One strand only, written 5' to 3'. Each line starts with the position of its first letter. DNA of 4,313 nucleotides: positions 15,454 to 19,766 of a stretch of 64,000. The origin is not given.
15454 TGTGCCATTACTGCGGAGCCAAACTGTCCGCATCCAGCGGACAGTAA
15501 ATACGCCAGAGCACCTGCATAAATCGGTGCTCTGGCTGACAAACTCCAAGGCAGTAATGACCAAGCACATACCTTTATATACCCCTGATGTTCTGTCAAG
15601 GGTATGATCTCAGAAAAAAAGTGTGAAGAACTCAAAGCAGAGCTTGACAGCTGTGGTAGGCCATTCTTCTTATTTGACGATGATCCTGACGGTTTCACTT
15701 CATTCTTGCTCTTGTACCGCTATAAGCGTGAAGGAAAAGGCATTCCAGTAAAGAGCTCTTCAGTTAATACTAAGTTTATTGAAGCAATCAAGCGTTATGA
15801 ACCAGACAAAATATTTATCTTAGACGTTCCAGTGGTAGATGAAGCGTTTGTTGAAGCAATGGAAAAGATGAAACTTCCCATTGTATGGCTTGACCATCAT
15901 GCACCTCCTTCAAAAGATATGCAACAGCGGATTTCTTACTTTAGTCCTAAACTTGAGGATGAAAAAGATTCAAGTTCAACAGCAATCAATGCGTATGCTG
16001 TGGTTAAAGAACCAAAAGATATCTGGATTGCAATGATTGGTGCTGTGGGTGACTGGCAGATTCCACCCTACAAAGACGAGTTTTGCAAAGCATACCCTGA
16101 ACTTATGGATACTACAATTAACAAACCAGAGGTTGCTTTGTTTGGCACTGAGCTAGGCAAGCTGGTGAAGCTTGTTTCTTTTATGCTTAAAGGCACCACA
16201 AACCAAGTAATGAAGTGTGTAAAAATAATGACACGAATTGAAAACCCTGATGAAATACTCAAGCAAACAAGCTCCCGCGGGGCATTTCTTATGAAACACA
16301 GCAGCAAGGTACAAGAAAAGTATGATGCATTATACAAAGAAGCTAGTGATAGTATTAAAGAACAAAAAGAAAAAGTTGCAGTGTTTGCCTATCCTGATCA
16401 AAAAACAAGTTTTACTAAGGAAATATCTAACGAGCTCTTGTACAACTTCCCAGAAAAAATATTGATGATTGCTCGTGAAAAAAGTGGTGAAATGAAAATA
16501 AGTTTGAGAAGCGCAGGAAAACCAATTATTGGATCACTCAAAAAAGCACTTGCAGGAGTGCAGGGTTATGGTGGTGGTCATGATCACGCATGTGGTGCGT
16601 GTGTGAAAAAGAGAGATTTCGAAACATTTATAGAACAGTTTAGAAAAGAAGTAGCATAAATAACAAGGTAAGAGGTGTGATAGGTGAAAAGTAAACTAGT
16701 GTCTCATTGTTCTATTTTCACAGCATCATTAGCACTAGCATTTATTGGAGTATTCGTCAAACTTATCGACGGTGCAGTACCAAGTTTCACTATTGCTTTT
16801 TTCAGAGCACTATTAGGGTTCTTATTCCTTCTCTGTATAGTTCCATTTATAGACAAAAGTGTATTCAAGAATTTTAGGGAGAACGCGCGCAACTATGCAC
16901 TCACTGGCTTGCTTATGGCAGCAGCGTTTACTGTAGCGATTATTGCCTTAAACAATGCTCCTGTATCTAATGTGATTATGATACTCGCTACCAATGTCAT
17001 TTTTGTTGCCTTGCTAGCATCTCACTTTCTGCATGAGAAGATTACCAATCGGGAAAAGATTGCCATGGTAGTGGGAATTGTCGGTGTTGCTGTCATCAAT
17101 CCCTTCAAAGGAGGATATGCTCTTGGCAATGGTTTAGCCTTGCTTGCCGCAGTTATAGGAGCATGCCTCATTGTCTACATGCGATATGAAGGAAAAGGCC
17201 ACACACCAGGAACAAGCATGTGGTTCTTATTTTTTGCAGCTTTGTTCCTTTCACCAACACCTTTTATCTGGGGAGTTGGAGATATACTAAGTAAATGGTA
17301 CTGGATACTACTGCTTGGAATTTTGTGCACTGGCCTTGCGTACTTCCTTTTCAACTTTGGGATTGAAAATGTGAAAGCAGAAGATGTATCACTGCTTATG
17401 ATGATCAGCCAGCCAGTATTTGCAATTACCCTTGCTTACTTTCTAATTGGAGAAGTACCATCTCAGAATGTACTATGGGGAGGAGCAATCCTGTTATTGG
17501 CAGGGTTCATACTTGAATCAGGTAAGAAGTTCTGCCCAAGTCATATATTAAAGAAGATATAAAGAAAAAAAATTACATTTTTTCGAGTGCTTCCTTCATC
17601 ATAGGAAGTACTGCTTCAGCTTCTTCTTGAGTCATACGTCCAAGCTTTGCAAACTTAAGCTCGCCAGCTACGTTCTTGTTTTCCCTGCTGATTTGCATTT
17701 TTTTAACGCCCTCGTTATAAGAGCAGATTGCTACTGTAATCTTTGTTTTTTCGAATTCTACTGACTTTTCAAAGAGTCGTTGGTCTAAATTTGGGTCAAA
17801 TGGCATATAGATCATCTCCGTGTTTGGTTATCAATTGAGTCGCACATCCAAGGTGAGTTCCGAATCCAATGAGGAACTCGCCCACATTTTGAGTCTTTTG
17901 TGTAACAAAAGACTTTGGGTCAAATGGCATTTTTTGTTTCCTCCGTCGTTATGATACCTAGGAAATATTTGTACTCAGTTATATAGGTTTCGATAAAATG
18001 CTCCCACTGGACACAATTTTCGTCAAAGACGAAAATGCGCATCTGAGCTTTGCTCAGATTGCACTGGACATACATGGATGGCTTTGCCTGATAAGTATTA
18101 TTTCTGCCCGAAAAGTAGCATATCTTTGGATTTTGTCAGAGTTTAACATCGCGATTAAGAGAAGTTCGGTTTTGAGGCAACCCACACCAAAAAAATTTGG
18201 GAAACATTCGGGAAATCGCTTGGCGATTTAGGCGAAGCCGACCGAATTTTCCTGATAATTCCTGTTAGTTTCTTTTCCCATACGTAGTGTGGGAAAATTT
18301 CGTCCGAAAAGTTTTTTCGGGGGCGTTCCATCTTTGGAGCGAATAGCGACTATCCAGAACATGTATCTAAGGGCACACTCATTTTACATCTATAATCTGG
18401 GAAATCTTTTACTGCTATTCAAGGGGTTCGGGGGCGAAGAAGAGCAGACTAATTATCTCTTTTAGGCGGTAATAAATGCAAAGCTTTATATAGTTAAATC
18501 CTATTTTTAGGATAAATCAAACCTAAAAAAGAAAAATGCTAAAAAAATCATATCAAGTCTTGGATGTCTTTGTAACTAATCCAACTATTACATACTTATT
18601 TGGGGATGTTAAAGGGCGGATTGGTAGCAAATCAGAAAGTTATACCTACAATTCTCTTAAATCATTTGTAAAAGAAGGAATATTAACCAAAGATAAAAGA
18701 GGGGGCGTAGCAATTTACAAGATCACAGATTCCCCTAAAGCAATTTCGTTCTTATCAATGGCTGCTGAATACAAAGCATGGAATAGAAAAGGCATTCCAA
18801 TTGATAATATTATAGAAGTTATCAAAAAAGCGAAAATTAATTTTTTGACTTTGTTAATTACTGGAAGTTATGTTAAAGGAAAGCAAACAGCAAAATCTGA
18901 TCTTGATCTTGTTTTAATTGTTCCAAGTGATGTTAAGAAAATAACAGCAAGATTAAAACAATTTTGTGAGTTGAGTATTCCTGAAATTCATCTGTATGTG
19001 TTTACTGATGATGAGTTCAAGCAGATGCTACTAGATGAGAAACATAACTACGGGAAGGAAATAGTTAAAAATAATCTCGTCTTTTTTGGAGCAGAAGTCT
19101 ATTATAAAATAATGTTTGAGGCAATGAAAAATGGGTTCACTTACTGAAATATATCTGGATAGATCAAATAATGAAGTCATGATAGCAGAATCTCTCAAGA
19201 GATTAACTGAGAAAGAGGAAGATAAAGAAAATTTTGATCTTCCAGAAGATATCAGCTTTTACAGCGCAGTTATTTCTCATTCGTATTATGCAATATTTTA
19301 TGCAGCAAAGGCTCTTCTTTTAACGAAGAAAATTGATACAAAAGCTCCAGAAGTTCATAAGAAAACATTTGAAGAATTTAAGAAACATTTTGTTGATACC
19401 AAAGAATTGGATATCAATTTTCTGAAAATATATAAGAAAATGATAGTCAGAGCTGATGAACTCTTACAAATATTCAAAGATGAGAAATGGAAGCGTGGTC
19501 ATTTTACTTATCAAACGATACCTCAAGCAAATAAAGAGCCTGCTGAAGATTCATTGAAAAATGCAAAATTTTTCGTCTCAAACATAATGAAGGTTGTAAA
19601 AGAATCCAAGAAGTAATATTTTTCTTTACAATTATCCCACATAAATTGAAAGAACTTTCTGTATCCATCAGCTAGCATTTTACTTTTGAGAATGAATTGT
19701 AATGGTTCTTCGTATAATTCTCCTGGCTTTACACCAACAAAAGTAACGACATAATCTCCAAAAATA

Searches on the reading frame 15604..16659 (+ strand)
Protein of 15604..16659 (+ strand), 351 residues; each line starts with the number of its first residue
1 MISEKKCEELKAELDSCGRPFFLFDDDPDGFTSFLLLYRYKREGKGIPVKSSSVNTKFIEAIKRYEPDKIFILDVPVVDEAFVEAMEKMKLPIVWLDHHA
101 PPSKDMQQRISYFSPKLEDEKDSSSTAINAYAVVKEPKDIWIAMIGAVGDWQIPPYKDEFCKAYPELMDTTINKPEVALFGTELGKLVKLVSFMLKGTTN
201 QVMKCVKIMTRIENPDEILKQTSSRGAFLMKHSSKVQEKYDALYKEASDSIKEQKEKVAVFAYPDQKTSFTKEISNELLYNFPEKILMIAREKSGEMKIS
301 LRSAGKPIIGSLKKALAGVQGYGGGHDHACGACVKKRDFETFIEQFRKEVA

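Call 22: search_protein_families(library=pfam, proteins=[window:15604-16659:+], max_evalue=0.001)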
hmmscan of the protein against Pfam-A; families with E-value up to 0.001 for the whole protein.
window:15604-16659:+ (351 aa): 2 families
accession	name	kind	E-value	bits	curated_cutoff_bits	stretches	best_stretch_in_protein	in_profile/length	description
PF02272.25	DHHA1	-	3.1e-09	37.7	25.9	1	271-350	18-100/102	DHHA1 domain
PF01368.27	DHH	-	2.5e-07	31.5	28.1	1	26-134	8-102/125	DHH family, N-terminal domain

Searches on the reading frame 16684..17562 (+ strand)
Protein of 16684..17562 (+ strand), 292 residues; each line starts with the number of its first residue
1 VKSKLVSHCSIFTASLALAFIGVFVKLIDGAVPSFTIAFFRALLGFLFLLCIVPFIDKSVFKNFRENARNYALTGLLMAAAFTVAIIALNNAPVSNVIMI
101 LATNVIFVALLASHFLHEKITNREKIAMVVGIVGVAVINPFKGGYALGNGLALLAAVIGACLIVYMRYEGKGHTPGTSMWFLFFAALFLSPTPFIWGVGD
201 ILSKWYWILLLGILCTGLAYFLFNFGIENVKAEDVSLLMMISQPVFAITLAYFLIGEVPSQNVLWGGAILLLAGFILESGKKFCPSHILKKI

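Call 22: search_protein_families(library=pfam, proteins=[window:16684-17562:+], max_evalue=0.001)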
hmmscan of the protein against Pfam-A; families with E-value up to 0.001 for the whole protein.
window:16684-17562:+ (292 aa): 4 families
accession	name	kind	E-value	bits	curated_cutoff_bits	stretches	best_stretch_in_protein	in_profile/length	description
PF00892.27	EamA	-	1.3e-32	113.4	28.2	2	9-139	5-134/135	EamA-like transporter family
PF25323.1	6TM_PilS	-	3.1e-05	24.2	27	0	97-168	53-124/189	PilS-like transmembrane domain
PF05653.20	Mg_trans_NIPA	-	3.9e-05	23.4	26.2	1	74-139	54-120/295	Magnesium transporter NIPA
PF16913.11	PUNUT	-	0.00064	19.5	30.6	1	60-139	66-145/321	Purine nucleobase transmembrane transport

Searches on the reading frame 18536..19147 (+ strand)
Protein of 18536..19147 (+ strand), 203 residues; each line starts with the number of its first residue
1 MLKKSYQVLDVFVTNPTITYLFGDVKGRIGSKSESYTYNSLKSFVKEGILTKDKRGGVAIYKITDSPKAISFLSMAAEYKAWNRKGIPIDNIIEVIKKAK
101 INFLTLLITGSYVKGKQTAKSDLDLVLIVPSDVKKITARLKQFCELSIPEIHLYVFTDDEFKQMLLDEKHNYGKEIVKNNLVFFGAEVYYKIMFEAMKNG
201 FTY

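Call 29: search_protein_families(library=pfam, proteins=[window:18536-19147:+], max_evalue=0.001)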
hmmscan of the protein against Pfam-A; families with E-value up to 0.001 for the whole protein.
window:18536-19147:+ (203 aa): 2 families
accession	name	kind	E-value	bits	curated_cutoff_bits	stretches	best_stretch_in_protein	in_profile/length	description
PF01909.29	NTP_transf_2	-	1.9e-06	28.6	21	1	105-161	16-79/93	Nucleotidyltransferase domain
PF18765.7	Polbeta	-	7e-05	23.4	26.9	1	91-146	2-55/93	Polymerase beta, Nucleotidyltransferase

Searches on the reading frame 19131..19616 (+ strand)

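Call 60: search_protein_families(library=pfam, proteins=[window:19131-19616:+], max_evalue=0.001)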
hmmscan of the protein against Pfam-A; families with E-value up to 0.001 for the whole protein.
window:19131-19616:+ (161 aa): 1 family
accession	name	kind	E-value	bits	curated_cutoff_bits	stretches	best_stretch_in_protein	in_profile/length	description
PF05168.19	HEPN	-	1.3e-06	29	22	1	42-149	22-111/117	HEPN domain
